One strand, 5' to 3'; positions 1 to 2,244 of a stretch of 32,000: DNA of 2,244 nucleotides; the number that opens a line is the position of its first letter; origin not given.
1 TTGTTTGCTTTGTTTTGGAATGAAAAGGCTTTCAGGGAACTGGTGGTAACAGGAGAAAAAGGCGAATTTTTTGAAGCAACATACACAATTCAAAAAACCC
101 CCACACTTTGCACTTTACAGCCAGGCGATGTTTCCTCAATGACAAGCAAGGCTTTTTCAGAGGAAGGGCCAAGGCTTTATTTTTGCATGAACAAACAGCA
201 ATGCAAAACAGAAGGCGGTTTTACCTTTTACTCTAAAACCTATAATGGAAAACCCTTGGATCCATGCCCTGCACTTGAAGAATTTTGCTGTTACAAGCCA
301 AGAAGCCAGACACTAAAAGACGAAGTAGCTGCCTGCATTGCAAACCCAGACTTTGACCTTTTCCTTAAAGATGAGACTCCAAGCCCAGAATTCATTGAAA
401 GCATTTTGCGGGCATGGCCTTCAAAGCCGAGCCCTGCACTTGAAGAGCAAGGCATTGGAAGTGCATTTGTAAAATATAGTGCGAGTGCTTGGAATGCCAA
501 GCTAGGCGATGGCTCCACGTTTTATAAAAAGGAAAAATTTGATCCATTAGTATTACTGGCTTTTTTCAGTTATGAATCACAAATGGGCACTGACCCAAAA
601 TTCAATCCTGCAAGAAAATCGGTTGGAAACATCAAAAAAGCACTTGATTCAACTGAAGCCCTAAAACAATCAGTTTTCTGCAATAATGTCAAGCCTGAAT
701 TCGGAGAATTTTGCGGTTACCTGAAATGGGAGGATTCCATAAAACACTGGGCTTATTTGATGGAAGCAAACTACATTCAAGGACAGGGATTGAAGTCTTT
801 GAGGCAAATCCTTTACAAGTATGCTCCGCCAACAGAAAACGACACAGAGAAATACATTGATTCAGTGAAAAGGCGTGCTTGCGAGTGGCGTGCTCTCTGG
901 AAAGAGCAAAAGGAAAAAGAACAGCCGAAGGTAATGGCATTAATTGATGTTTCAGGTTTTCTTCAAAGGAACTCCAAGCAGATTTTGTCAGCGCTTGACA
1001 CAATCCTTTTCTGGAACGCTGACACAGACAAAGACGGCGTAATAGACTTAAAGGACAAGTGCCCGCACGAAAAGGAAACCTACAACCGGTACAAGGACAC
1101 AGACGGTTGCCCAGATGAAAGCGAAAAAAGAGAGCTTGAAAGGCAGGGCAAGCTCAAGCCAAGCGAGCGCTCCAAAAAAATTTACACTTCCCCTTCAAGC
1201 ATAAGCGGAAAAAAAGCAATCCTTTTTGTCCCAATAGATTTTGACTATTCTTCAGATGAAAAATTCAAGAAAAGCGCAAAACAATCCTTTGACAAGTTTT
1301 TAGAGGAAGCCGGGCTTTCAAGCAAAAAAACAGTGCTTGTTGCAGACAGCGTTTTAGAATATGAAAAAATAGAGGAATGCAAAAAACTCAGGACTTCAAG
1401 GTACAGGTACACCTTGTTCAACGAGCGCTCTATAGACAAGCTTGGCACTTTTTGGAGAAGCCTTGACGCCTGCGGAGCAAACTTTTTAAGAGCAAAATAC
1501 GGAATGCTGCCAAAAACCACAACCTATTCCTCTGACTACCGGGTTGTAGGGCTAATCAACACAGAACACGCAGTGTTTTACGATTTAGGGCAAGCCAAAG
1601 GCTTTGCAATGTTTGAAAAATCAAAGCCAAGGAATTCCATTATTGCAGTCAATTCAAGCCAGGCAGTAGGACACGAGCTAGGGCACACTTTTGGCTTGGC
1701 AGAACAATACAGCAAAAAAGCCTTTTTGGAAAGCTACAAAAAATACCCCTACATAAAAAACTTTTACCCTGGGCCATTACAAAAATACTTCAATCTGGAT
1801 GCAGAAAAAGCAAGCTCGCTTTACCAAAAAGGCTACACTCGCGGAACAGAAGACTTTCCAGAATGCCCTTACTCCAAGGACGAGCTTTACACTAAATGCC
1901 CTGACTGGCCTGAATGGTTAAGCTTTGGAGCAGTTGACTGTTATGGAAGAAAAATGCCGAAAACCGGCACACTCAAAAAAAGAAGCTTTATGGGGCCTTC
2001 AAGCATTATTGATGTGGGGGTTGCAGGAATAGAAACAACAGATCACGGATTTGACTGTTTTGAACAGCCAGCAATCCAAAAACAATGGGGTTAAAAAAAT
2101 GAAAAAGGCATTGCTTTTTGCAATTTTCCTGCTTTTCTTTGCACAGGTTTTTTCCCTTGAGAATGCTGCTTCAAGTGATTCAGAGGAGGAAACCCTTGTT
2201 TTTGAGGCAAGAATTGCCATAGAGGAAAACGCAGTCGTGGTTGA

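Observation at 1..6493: Tandemly duplicated two-gene cassette: giant modular secreted HExxH protein plus small membrane-anchored 8-Cys partner (effector/immunity-like array)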

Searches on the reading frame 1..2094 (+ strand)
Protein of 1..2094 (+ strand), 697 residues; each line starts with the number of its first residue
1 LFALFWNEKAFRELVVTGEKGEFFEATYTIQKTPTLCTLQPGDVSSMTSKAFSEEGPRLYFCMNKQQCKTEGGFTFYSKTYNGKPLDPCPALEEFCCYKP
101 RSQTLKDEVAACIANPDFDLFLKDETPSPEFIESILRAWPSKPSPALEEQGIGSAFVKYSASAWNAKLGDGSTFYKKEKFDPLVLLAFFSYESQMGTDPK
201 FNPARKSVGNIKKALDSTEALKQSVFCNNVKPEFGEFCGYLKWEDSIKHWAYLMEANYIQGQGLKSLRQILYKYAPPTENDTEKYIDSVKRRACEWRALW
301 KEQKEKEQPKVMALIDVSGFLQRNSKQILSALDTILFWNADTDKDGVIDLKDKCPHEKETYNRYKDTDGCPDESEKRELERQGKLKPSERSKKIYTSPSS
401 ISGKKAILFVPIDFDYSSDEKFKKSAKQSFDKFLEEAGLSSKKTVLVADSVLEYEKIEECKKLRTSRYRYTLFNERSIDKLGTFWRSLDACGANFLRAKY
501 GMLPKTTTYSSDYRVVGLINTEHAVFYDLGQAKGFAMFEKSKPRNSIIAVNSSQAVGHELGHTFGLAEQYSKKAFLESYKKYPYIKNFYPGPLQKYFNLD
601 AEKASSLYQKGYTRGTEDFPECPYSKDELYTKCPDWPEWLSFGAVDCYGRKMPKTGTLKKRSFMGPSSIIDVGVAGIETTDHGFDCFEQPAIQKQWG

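Call 3: search_protein_families(library=pfam, proteins=[window:1-2094:+], max_evalue=1)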
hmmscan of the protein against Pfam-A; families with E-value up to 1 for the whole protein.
window:1-2094:+ (697 aa): 4 families
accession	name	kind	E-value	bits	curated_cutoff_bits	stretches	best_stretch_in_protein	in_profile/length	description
PF02412.23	TSP_3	-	0.036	14.2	25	1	339-356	13-30/36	Thrombospondin type 3 repeat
PF13833.12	EF-hand_8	-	0.077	13.2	28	1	334-352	28-46/54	EF-hand domain pair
PF13582.12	Reprolysin_3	-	0.13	13.2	22.4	1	510-566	60-120/123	Metallo-peptidase family M12B Reprolysin-like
PF13688.12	Reprolysin_5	-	0.2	12.3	27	1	541-566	131-155/196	Metallo-peptidase family M12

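Call 67: search_protein_families(library=ncbifam, proteins=[window:1-2094:+], max_evalue=0.1)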
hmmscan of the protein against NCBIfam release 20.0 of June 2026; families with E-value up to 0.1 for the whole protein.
window:1-2094:+ (697 aa): 4 families
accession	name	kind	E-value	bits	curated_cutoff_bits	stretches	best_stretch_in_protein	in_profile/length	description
NF045500.1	Omp28_seleno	equivalog_domain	0.024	14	200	1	324-372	256-305/377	Omp28-related selenoprotein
NF053612.1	anchor_PA1041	equivalog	0.035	14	250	1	339-380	75-114/236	PA1041 family peptidoglycan-binding anchor lipoprotein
NF047638.1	throspo3_MtsC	equivalog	0.038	12.9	350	1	340-372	194-226/428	cell-cell cohesion MYXO-CTERM protein MtsC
NF033763.1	exchanger_TraB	exception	0.064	11.2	700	1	340-375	322-353/522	outer membrane exchange protein TraB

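Call 89: search_protein_families(library=padloc, proteins=[window:1-2094:+], max_evalue=0.01)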
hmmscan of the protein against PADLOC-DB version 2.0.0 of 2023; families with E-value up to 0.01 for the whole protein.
window:1-2094:+ (697 aa): 0 families
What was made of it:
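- On Polymorphic toxin / immunity system: PADLOC gives no hit (call 89).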

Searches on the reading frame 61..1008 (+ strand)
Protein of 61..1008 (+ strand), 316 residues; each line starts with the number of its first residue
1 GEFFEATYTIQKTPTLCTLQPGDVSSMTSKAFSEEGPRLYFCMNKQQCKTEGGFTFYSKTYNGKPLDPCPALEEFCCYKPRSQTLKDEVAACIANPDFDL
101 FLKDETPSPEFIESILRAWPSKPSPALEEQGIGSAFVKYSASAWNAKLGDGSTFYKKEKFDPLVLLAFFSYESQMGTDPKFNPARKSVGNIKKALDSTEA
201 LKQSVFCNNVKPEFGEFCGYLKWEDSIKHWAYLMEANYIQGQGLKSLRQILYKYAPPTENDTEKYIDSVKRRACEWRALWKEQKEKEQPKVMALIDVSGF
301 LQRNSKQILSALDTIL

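Call 37: search_solved_structures(query=A5, max_evalue=10, show_alignments=3)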
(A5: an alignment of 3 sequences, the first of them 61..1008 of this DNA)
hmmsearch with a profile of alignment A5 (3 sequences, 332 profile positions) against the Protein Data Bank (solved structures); distinct sequences matched with E-value up to 10: 2.
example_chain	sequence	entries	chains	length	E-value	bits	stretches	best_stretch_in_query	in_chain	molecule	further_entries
9vvp_L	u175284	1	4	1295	0.0065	19.2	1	253-283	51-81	Gp29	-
8yxk_A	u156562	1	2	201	0.16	14.6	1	217-271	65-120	Phage cell wall hydrolase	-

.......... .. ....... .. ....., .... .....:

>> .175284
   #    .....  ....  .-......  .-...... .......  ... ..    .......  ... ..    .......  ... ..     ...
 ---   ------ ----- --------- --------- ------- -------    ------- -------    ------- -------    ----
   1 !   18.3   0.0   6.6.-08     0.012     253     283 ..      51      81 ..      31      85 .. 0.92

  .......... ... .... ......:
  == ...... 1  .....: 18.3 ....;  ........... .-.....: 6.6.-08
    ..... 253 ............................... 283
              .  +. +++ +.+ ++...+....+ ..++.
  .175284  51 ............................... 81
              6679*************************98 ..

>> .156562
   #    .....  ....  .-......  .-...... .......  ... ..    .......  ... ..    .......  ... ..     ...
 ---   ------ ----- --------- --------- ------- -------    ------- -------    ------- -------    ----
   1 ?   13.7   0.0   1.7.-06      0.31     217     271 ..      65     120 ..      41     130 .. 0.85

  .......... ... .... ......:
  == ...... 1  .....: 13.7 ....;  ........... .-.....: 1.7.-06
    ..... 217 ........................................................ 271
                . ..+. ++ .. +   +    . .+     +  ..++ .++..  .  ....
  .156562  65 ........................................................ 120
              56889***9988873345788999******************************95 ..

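Call 38: search_protein_families(library=pfam, alignment_id=A5, max_evalue=10)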
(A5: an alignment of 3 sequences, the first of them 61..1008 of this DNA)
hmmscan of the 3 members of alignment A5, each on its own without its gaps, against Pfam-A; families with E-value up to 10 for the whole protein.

A. member 1, window:61-1008:+ (316 aa): 0 families

B. families by the number of members that match (of 3 scanned): 2 families
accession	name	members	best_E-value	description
PF01832.25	Glucosaminidase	2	0.041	Mannosyl-glycoprotein endo-beta-N-acetylglucosaminidase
PF13133.11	DUF3949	1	0.02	Protein of unknown function (DUF3949)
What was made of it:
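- Checked: 'Lysozyme-like' has only weak support: Pfam Glucosaminidase E 0.04, and PDB phage cell-wall hydrolase / Gp29 at E 0.16 / 0.0065 (calls 37, 38).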
